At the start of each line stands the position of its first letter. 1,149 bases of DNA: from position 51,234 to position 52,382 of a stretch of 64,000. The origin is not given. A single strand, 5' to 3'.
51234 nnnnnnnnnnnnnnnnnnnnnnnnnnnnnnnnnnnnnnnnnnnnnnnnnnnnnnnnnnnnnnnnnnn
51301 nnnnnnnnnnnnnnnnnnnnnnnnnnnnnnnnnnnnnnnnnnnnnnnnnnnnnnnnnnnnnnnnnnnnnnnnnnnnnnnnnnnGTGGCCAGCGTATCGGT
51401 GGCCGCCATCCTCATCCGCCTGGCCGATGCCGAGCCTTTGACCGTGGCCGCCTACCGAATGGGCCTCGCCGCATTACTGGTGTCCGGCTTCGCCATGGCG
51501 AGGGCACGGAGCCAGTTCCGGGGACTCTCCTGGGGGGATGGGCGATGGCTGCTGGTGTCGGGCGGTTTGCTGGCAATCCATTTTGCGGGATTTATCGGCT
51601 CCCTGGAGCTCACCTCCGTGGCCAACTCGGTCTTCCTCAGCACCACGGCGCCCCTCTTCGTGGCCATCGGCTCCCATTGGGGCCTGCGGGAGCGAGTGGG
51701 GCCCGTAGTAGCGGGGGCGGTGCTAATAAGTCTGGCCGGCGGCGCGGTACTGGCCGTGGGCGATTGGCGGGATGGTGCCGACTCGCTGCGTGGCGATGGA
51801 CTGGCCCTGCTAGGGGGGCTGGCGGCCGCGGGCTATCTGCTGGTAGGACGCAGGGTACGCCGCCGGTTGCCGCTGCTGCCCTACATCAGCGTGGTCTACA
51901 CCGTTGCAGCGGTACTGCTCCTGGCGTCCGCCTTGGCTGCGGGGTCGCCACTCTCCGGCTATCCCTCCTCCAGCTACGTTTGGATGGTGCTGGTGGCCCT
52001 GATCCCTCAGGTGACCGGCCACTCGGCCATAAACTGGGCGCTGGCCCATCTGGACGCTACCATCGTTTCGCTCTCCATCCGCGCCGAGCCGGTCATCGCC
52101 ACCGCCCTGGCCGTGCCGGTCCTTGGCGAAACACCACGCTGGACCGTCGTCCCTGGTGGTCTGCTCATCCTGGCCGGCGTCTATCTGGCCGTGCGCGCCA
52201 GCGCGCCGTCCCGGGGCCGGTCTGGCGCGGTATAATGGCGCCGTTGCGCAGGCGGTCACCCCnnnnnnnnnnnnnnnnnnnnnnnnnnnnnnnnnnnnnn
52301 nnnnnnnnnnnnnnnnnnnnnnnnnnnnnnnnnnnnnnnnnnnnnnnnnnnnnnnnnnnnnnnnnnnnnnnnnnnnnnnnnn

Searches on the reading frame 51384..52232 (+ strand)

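Call 67: search_protein_families(library=pfam, proteins=[window:51384-52232:+], max_evalue=0.001)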
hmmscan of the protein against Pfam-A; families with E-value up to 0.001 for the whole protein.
window:51384-52232:+ (283 aa): 1 family
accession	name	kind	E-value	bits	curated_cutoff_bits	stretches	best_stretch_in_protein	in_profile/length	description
PF00892.27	EamA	-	1.1e-27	97.4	28.2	2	136-270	2-134/135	EamA-like transporter family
